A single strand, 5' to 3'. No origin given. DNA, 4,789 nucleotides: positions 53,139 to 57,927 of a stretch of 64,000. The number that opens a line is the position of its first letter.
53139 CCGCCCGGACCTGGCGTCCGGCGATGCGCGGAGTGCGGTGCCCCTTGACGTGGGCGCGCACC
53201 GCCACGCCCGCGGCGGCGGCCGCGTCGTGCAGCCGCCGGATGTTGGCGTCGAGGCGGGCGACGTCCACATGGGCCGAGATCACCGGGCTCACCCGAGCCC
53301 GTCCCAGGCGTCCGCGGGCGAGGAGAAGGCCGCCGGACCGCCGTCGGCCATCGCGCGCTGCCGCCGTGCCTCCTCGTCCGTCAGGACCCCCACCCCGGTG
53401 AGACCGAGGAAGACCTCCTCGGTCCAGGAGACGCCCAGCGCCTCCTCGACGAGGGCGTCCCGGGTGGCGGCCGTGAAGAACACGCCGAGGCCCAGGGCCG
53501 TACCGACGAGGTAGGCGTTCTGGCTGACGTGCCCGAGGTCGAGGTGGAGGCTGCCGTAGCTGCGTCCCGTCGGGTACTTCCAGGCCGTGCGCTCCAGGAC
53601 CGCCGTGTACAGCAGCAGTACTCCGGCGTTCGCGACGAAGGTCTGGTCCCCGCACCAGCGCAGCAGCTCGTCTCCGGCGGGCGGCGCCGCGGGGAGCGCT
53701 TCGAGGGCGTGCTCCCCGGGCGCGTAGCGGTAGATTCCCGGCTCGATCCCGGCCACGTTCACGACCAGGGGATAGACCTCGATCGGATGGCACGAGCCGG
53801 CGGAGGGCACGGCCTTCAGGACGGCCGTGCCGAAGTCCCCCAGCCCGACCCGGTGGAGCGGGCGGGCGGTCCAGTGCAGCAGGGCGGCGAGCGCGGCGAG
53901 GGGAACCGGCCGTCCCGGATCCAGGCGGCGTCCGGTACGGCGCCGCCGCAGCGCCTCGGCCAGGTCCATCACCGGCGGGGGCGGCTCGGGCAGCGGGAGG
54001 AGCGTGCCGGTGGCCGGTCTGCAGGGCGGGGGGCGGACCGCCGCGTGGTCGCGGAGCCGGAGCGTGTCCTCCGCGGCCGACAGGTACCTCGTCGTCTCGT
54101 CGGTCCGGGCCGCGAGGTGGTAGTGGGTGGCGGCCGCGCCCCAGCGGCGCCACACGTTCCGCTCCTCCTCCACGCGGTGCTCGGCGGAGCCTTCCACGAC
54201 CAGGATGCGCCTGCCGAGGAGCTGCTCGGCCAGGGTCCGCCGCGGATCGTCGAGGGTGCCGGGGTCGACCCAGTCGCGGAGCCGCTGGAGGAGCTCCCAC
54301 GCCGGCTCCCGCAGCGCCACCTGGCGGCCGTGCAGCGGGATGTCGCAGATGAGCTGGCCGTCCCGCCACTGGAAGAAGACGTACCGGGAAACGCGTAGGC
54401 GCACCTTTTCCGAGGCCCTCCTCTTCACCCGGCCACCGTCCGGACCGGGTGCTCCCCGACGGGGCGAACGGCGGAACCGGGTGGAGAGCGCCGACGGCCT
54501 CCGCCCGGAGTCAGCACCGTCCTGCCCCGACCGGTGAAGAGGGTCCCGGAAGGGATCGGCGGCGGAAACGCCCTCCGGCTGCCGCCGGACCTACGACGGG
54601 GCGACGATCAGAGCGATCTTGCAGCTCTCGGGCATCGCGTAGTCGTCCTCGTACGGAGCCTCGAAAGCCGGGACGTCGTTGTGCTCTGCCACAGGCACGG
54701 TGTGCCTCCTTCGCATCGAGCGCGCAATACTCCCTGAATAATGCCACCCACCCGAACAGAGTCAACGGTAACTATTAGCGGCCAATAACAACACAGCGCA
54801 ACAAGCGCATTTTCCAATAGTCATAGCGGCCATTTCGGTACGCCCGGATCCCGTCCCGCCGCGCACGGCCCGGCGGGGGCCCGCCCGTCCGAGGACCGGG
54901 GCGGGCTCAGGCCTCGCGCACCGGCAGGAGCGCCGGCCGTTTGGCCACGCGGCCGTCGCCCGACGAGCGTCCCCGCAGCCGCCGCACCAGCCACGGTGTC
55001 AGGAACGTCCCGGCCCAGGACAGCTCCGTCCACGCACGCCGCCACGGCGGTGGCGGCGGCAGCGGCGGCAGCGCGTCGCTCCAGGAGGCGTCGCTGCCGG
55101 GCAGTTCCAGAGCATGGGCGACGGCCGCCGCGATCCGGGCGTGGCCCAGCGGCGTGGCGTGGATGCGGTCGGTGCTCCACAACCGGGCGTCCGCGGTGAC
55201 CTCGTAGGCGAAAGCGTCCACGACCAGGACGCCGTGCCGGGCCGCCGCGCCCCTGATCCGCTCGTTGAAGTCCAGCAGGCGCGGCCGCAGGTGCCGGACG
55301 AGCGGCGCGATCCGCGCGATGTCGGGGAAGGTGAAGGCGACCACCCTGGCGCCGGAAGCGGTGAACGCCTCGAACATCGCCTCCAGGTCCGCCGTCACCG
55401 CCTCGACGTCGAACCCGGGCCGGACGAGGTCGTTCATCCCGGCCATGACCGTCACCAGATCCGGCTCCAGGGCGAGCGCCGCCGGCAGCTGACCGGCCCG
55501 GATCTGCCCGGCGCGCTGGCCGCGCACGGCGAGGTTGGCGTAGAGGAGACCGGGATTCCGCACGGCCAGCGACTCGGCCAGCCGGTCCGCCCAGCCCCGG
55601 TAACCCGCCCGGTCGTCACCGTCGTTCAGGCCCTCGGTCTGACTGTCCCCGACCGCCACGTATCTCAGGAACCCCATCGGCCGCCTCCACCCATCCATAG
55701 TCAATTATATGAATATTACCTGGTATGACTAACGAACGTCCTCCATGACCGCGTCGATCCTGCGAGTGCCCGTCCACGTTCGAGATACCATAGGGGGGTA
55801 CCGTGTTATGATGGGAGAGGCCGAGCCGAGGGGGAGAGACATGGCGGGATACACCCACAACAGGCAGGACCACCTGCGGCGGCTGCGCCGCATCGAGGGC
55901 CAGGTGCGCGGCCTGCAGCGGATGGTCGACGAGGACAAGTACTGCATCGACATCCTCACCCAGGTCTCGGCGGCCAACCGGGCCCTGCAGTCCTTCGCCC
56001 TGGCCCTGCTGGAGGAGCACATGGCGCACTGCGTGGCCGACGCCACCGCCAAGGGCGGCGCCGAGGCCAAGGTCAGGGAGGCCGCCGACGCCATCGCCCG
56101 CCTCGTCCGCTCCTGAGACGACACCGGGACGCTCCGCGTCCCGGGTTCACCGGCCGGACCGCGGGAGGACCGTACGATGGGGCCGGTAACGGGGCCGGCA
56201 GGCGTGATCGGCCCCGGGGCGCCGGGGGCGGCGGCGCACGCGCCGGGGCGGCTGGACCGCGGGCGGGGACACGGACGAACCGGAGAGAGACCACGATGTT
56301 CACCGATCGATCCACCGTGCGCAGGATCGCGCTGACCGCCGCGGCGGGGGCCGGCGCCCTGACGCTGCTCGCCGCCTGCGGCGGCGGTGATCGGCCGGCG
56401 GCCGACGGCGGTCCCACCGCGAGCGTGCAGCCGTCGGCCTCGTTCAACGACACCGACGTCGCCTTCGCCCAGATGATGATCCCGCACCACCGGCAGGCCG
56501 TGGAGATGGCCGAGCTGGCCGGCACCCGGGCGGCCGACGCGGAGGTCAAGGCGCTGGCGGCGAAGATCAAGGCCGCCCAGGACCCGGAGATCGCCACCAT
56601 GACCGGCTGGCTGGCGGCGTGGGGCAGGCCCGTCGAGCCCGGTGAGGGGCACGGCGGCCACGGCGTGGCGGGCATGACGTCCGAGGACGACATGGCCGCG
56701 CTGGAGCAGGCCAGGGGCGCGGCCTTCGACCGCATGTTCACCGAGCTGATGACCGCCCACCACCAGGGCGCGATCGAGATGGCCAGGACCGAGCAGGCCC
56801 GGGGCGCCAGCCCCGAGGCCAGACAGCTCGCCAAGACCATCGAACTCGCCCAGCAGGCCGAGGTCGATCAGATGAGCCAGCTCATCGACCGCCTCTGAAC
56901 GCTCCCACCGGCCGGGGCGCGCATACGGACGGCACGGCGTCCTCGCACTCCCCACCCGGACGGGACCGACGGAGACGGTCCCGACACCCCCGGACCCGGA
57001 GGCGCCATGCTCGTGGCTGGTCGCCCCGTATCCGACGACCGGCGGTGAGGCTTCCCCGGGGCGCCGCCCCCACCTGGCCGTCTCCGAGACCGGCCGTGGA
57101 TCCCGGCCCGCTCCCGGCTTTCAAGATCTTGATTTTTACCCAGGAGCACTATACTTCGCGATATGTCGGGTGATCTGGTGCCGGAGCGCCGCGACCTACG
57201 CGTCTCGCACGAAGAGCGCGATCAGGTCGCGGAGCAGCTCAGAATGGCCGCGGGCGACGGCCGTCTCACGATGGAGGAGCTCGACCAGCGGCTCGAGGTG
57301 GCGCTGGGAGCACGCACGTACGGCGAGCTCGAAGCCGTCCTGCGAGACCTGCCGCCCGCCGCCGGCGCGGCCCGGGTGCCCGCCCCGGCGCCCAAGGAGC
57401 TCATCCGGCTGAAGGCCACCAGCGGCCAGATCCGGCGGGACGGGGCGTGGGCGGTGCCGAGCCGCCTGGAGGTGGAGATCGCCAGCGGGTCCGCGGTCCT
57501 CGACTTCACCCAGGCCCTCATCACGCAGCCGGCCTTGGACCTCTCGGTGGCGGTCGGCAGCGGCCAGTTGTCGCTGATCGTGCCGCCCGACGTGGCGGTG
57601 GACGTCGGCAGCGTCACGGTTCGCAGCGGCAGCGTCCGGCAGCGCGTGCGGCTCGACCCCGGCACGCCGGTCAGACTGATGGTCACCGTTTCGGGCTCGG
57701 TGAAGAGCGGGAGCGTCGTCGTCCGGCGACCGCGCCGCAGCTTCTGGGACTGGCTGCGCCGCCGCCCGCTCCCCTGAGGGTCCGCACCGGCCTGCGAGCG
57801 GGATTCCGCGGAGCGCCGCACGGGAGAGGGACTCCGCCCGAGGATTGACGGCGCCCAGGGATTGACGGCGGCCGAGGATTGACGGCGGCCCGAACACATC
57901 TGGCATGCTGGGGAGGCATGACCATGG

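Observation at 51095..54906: Possible RiPP-like cluster: SD-driven 35-aa sORF - SagB-type dehydrogenase - alanine-racemase-fold PLP enzyme - MFS exporter, no YcaO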

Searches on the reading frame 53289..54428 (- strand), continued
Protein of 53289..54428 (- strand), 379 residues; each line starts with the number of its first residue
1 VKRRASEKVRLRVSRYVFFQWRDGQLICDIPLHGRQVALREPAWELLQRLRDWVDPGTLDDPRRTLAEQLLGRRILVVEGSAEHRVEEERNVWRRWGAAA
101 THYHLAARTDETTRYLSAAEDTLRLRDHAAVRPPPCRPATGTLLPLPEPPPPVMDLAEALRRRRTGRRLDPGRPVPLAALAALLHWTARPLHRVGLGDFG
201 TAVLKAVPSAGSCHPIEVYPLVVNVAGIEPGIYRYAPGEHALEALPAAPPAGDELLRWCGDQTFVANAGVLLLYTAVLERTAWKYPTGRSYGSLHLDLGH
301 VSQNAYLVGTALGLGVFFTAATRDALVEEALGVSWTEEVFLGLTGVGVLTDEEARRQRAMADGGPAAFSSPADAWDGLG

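Call 95: search_protein_families(library=ncbifam, proteins=[L042:1880-2986:+, L027:4952-6004:+, L031:4926-6044:+, L042:2986-4128:+, P0099], max_evalue=0.01)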
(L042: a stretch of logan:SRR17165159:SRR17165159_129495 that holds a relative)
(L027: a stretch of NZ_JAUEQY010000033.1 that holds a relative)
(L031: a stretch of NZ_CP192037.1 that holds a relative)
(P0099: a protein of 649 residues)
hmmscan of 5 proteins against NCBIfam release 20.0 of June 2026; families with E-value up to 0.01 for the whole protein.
L042:1880-2986:+ (368 aa): 6 families
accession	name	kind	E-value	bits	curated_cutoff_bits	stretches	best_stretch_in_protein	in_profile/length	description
TIGR04187.1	GRASP_SAV_5884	subfamily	1.2e-52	179.1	350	1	45-348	1-300/312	ATP-grasp ribosomal peptide maturase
TIGR04184.1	ATPgraspMvdD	equivalog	1.4e-39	136.2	475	1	46-357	1-316/321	MvdD family ATP-grasp ribosomal peptide maturase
TIGR04185.1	ATPgraspMvdC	equivalog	8e-37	127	425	1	46-357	1-313/318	MvdC family ATP-grasp ribosomal peptide maturase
TIGR04192.1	GRASP_w_spasm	equivalog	2.3e-09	37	230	1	170-341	126-300/318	grasp-with-spasm system ATP-grasp peptide maturase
TIGR00768.1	rimK_fam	subfamily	1.8e-07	30.8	143.4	1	245-357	160-273/276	RimK family alpha-L-glutamate ligase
NF040720.1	MptN_Meth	equivalog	6.6e-05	22.1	350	1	250-360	178-290/291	tetrahydromethanopterin:alpha-L-glutamate ligase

L027:4952-6004:+ (350 aa): 6 families
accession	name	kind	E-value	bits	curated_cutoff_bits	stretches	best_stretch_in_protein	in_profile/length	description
TIGR04187.1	GRASP_SAV_5884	subfamily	3.3e-31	108.7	350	1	48-333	2-302/312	ATP-grasp ribosomal peptide maturase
TIGR04184.1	ATPgraspMvdD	equivalog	4e-18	65.7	475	1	156-339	124-315/321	MvdD family ATP-grasp ribosomal peptide maturase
TIGR04185.1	ATPgraspMvdC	equivalog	5.7e-16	58.5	425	1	59-325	13-299/318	MvdC family ATP-grasp ribosomal peptide maturase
TIGR04192.1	GRASP_w_spasm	equivalog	1.1e-06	28.2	230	1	151-324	122-300/318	grasp-with-spasm system ATP-grasp peptide maturase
TIGR00768.1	rimK_fam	subfamily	1.4e-05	24.7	143.4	0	229-256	160-189/276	RimK family alpha-L-glutamate ligase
NF040720.1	MptN_Meth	equivalog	0.00044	19.4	350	1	167-323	113-271/291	tetrahydromethanopterin:alpha-L-glutamate ligase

L031:4926-6044:+ (372 aa): 5 families
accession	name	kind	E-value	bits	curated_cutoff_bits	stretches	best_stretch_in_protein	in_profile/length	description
TIGR04187.1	GRASP_SAV_5884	subfamily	9.3e-26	90.8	350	1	167-357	115-310/312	ATP-grasp ribosomal peptide maturase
TIGR04184.1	ATPgraspMvdD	equivalog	3e-14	52.9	475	1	175-356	123-317/321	MvdD family ATP-grasp ribosomal peptide maturase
TIGR04185.1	ATPgraspMvdC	equivalog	5.2e-14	52.1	425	1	139-343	86-302/318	MvdC family ATP-grasp ribosomal peptide maturase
TIGR04192.1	GRASP_w_spasm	equivalog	2.8e-05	23.6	230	1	169-334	120-295/318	grasp-with-spasm system ATP-grasp peptide maturase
TIGR00768.1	rimK_fam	subfamily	0.0038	16.6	143.4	0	248-343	164-262/276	RimK family alpha-L-glutamate ligase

L042:2986-4128:+ (380 aa): 2 families
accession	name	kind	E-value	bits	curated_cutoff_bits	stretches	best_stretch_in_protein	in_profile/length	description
TIGR04511.1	SagB_rel_DH_2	exception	2.4e-54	184.9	240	1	68-364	78-373/380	putative peptide maturation dehydrogenase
TIGR03605.1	antibiot_sagB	domain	2.8e-35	121.3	78.4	1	190-358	3-172/173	SagB family peptide dehydrogenase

P0099 (649 aa): 7 families
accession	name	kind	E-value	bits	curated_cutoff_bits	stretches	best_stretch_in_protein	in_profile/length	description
TIGR04511.1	SagB_rel_DH_2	exception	2.3e-50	171.8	240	1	358-647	74-368/380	putative peptide maturation dehydrogenase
TIGR03605.1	antibiot_sagB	domain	2.3e-36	124.9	78.4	1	477-647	3-173/173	SagB family peptide dehydrogenase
NF050151.1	RiPP_MNIO_ApyH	equivalog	6e-26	91.2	400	1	34-242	26-260/283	multinuclear non-heme iron-dependent oxidative enzyme ApyH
NF050167.1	MNIO_BufB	equivalog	8.4e-20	71.2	310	1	41-215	21-199/262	MNIO family bufferin maturase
NF003818.2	PRK05409.1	equivalog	9.8e-16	58.1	360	1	35-215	18-201/264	HvfB family MNIO-type RiPP peptide maturase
TIGR04159.2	methbact_MbnB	equivalog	9.1e-05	22.1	325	1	96-197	80-177/261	methanobactin biosynthesis protein MbnB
NF050165.1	MNIO_ChrH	equivalog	0.00029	20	600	1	137-215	132-209/363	MNIO family chryseobactin maturase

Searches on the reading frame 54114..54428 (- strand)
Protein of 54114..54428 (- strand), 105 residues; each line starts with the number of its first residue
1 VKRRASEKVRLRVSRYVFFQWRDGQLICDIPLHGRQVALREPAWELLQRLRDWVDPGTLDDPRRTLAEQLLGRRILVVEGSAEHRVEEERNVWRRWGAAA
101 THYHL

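Call 37: search_solved_structures(query=A2, max_evalue=10)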
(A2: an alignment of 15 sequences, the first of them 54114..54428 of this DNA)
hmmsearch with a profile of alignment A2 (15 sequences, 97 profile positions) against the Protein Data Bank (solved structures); distinct sequences matched with E-value up to 10: 0.

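Call 40: predict_structure(alignment_id=A2)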
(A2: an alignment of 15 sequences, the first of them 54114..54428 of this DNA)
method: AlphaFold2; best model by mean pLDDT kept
length: 105 residues; sequences in the alignment: 15
mean_pLDDT: 83.6   pTM: 0.73
mean pLDDT of the five models: 83.6, 83.2, 83.1, 83.0, 82.4
residues with pLDDT >= 90: 71; 70-90: 13; 50-70: 8; < 50: 13
segments of 3 or more residues with pLDDT < 50: 1-5, 98-105
pLDDT, mean of each block of 10 residues (from residue 1): 58 95 94 92 95 93 94 95 89 55 35
secondary structure, 60 per line:
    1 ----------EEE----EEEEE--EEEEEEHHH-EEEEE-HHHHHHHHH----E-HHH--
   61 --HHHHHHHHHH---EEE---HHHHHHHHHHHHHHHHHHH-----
elements in order: E11-13 E18-22 E25-30 E35-39 H41-49 H63-72 E76-78 H82-100

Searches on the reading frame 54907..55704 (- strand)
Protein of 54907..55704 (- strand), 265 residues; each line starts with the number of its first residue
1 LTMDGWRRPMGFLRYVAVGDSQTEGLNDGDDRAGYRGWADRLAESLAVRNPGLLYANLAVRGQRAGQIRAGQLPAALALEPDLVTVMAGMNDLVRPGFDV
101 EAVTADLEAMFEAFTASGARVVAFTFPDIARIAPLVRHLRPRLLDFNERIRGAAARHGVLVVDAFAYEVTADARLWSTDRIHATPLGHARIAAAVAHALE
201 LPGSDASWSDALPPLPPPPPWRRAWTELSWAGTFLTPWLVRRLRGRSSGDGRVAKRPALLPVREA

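Call 4: search_protein_families(library=pfam, proteins=[window:54907-55704:-], max_evalue=0.01)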
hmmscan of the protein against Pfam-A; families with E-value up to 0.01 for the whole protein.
window:54907-55704:- (265 aa): 2 families
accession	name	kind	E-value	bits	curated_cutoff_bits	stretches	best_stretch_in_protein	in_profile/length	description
PF13472.12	Lipase_GDSL_2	-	4e-31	109.3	32.9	1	17-190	1-178/178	GDSL-like Lipase/Acylhydrolase family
PF00657.28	Lipase_GDSL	-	4.2e-24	86.3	23.6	1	15-195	1-208/208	GDSL-like Lipase/Acylhydrolase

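Call 5: search_protein_families(library=ncbifam, proteins=[window:54907-55704:-], max_evalue=0.01)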
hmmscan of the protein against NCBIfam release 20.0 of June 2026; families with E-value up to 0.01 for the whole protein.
window:54907-55704:- (265 aa): 0 families

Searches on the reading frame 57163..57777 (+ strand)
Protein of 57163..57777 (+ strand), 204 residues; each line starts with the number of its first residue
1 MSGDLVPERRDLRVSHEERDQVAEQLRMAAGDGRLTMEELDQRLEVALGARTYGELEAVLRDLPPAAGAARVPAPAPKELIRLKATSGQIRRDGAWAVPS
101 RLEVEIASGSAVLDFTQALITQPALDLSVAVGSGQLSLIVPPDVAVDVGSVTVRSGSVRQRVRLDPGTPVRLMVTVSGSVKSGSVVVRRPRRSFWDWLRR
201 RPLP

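Call 59: search_protein_families(library=pfam, proteins=[window:57163-57777:+], max_evalue=0.00001)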
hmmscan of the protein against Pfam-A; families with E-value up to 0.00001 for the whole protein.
window:57163-57777:+ (204 aa): 1 family
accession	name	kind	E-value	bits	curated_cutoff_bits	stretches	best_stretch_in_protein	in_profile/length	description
PF08044.16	DUF1707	-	3.9e-19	68.9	27.6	1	12-64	1-53/53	DUF1707 SHOCT-like domain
